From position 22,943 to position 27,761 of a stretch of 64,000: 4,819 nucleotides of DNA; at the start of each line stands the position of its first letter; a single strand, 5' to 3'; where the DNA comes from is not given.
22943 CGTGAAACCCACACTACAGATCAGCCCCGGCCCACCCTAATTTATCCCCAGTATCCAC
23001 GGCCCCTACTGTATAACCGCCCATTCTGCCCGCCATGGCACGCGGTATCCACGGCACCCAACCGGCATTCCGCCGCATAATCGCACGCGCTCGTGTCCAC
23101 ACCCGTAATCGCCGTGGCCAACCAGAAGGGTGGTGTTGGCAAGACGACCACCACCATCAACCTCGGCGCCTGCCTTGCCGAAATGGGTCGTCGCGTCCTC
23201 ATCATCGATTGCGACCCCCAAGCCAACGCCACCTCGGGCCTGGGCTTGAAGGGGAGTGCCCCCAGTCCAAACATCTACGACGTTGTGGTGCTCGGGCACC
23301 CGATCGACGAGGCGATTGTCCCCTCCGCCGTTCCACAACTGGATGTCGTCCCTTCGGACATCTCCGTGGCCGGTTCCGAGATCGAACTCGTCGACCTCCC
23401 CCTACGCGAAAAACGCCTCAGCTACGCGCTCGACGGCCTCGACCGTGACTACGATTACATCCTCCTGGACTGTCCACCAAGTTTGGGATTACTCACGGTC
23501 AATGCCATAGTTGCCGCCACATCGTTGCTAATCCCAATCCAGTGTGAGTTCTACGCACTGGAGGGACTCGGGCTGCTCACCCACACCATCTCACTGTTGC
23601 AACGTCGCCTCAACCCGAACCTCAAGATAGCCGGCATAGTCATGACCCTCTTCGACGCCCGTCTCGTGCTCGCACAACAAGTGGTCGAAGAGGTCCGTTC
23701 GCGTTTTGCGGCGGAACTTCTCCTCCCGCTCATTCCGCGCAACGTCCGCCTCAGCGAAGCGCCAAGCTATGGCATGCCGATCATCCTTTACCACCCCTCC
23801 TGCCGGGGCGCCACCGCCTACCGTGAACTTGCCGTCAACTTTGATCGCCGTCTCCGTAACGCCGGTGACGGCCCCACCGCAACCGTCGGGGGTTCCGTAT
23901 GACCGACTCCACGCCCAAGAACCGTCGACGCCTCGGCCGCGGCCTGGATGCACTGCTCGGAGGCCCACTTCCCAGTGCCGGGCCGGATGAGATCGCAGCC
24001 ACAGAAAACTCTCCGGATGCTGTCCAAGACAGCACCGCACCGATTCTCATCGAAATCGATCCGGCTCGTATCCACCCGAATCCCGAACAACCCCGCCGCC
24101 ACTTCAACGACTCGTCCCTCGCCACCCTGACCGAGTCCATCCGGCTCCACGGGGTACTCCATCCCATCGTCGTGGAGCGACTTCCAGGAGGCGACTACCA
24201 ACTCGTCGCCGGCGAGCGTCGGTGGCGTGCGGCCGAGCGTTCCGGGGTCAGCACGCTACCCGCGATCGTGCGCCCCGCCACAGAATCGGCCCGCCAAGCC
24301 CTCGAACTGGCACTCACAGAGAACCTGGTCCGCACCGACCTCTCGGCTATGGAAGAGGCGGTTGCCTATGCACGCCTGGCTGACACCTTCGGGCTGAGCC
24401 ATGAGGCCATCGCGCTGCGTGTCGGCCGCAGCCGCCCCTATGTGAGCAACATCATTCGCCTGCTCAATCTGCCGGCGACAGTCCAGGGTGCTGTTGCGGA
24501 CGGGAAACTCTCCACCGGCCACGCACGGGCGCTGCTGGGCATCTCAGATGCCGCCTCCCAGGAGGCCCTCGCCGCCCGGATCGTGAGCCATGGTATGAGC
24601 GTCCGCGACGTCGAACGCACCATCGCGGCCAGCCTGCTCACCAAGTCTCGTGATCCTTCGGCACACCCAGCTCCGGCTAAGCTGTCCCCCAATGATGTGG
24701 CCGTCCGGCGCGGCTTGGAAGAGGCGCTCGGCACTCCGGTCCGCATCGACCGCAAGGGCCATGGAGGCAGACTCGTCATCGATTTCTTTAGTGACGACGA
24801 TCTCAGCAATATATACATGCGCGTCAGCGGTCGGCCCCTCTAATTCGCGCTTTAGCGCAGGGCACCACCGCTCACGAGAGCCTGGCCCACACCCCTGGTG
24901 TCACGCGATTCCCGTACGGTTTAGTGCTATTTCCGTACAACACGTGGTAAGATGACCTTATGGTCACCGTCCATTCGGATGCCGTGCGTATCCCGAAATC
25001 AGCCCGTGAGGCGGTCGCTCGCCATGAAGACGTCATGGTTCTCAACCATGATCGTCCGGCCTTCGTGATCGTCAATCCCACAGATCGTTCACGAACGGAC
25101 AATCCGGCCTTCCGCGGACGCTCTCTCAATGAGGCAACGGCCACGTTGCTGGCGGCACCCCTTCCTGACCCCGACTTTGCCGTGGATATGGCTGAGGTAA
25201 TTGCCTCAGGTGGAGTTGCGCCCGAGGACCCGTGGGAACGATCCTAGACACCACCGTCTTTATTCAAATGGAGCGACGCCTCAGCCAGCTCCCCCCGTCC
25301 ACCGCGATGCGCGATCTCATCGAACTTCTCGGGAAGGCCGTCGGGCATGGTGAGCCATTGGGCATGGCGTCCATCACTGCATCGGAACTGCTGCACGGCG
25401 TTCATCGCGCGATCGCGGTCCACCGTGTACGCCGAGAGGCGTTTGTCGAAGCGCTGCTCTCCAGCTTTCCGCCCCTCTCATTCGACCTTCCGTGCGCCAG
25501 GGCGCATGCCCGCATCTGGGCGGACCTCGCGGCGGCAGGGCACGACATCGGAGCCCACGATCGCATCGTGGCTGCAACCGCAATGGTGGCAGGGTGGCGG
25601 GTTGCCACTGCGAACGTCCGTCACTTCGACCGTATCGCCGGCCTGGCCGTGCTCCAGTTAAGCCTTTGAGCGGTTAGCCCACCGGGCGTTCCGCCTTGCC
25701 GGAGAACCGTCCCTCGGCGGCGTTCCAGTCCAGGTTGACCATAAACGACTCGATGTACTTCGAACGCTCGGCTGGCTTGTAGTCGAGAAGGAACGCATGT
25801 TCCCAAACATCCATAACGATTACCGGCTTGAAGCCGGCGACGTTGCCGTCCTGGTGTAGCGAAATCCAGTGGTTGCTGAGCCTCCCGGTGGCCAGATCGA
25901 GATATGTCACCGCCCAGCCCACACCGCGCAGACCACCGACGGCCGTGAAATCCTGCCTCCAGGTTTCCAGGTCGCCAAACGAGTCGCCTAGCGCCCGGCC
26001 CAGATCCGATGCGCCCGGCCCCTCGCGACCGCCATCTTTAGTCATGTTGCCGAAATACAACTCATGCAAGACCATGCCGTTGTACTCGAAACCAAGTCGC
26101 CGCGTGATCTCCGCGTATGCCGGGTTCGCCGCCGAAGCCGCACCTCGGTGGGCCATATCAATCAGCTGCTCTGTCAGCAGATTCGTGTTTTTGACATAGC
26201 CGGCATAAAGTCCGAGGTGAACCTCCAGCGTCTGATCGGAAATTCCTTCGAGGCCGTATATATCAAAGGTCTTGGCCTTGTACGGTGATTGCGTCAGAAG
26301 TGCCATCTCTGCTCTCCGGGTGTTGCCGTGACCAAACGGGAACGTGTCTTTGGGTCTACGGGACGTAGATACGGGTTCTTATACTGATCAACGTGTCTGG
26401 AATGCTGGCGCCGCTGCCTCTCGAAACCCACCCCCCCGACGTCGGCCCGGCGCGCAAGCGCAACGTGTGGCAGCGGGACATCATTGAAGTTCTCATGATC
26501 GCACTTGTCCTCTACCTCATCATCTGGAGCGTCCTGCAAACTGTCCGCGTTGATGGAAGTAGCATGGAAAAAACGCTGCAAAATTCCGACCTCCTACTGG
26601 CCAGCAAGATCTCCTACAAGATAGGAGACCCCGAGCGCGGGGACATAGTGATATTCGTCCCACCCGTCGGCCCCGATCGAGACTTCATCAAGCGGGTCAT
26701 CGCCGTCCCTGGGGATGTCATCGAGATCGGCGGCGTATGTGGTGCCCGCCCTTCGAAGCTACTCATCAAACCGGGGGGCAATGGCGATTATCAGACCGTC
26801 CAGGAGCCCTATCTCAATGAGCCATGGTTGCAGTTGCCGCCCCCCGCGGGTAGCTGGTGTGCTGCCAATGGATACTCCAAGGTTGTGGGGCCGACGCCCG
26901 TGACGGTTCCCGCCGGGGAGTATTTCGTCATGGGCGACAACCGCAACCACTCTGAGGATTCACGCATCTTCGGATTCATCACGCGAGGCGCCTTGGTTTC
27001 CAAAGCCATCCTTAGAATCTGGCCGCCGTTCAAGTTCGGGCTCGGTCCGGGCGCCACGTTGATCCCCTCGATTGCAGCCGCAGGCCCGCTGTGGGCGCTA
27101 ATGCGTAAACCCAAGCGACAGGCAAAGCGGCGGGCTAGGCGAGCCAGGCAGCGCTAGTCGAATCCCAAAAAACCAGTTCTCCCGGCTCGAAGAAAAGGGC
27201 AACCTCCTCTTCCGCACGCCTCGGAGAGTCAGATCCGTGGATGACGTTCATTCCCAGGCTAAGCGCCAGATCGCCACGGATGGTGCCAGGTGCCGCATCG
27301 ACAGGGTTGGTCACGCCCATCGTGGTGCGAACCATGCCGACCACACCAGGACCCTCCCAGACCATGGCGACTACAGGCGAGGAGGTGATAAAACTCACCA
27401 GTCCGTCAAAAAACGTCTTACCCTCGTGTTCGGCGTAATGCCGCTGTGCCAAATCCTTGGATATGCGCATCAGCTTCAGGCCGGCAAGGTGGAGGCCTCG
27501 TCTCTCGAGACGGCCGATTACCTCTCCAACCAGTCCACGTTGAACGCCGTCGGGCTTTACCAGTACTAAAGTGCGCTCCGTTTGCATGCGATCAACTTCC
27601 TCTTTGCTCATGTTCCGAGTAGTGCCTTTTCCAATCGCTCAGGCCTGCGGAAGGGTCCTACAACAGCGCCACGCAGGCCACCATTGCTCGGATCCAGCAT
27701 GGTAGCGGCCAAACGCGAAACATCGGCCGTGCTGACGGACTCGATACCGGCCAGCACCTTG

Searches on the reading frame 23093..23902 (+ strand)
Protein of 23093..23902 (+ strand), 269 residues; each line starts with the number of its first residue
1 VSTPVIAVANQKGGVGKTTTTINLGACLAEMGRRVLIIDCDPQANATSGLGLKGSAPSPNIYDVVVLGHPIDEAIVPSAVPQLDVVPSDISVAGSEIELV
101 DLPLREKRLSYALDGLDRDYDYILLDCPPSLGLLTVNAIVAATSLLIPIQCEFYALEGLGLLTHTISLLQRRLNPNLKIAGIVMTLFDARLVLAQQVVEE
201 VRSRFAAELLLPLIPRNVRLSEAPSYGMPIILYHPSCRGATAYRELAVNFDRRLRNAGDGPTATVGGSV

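Call 42: search_protein_families(library=ncbifam, proteins=[window:23093-23902:+])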
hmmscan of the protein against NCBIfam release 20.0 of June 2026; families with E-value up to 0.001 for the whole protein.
window:23093-23902:+ (269 aa): 28 families (the best 25 are shown)
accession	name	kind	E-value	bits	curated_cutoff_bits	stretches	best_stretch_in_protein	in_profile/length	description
TIGR03453.1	partition_RepA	equivalog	1.6e-29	102.9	348.45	1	5-211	106-331/387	plasmid partitioning protein RepA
NF041546.1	ParA_partition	equivalog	1.2e-27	96.7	180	2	5-54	1-50/203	ParA family partition ATPase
TIGR01969.1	minD_arch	subfamily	4.2e-27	94.9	201.75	1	5-249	2-229/251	cell division ATPase MinD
NF041283.1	PrgP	equivalog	4.9e-22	78.6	400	1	3-211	2-218/297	ParA superfamily DNA segregation protein PrgP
NF010443.0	PRK13869.1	subfamily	5.1e-19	68.3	446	1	5-154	123-286/405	plasmid-partitioning protein RepA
TIGR01968.1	minD_bact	equivalog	6.9e-18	64.9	212.9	1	5-248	3-234/261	septum site-determining protein MinD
NF010259.0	PRK13705.1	equivalog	7.7e-17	61.3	725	1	3-156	106-271/388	plasmid-partitioning protein SopA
TIGR01287.1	nifH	equivalog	2.5e-15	56.5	394.35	1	11-64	7-58/275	nitrogenase iron protein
TIGR03371.1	cellulose_yhjQ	equivalog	3.5e-15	56.2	157.85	2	4-44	2-42/246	cellulose biosynthesis protein BcsQ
NF033200.1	F430_CfbC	exception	2.8e-12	46.6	402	1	11-55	7-50/260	Ni-sirohydrochlorin a,c-diamide reductive cyclase ATP-dependent reductase subunit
NF009701.0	PRK13230.1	subfamily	4e-12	45.8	350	1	11-55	8-52/291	nitrogenase reductase-like protein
TIGR01007.1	eps_fam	subfamily_domain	7.3e-11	42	108.05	1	5-141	19-148/204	polysaccharide biosynthesis tyrosine autokinase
NF008568.0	PRK11519.1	equivalog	9.2e-11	40.6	1068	1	7-144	530-662/720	tyrosine-protein kinase Wzc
TIGR03018.1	pepcterm_TyrKin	hypoth_equivalog_domain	1.7e-10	40.6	230.65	1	5-134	37-163/207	XrtA-associated tyrosine autokinase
TIGR02016.1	BchX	equivalog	9.7e-10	38.2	331.2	1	6-65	3-59/296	chlorophyllide a reductase iron protein subunit X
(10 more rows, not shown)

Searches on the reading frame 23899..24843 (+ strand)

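Call 42: search_protein_families(library=ncbifam, proteins=[window:23899-24843:+])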
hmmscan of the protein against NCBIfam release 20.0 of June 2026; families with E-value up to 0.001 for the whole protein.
window:23899-24843:+ (314 aa): 7 families
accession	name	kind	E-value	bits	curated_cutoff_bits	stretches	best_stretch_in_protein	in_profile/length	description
TIGR04285.1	nucleoid_noc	exception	8.4e-57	192.4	315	1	52-253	4-201/255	nucleoid occlusion protein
TIGR00180.1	parB_part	domain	2e-49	167.9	58.45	1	51-228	6-185/186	ParB/RepB/Spo0J family partition protein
TIGR03734.1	PRTRC_parB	hypoth_equivalog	2.2e-31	109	278.6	1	63-245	6-189/555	PRTRC system ParB family protein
TIGR03454.1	partition_RepB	equivalog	5.7e-15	55.5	201.5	1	49-193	63-206/325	plasmid partitioning protein RepB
NF010406.0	PRK13832.1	subfamily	7.5e-12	44.6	640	1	50-205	4-159/578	plasmid partitioning protein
NF010440.0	PRK13866.1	equivalog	1.2e-08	34.5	522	1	49-163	64-178/336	plasmid partitioning protein RepB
NF053625.1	SerKinSerKArch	equivalog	3e-05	23.3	380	1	64-124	25-87/244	ADP-dependent L-serine kinase SerK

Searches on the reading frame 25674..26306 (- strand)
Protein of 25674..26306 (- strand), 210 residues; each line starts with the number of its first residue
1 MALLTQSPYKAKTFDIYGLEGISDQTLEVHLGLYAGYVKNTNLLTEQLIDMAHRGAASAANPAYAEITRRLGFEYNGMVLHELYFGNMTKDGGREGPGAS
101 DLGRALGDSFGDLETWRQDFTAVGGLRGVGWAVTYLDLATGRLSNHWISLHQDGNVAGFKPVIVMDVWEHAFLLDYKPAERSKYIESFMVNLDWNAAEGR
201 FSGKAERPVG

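Call 27: search_protein_families(library=pfam, proteins=[window:25674-26306:-])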
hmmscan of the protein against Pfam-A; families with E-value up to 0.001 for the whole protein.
window:25674-26306:- (210 aa): 2 families
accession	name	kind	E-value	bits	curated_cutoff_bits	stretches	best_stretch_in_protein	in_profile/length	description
PF02777.23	Sod_Fe_C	-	4.5e-19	68.8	20.9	1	101-198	4-100/102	Iron/manganese superoxide dismutases, C-terminal domain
PF00081.27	Sod_Fe_N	-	7.9e-06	26.7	27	1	22-89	18-82/82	Iron/manganese superoxide dismutases, alpha-hairpin domain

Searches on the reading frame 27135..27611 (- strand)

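Call 27: search_protein_families(library=pfam, proteins=[window:27135-27611:-])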
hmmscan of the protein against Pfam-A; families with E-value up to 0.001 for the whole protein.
window:27135-27611:- (158 aa): 1 family
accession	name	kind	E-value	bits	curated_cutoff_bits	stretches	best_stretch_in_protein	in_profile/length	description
PF00334.24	NDK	-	1.8e-52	177.2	27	1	12-145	1-134/135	Nucleoside diphosphate kinase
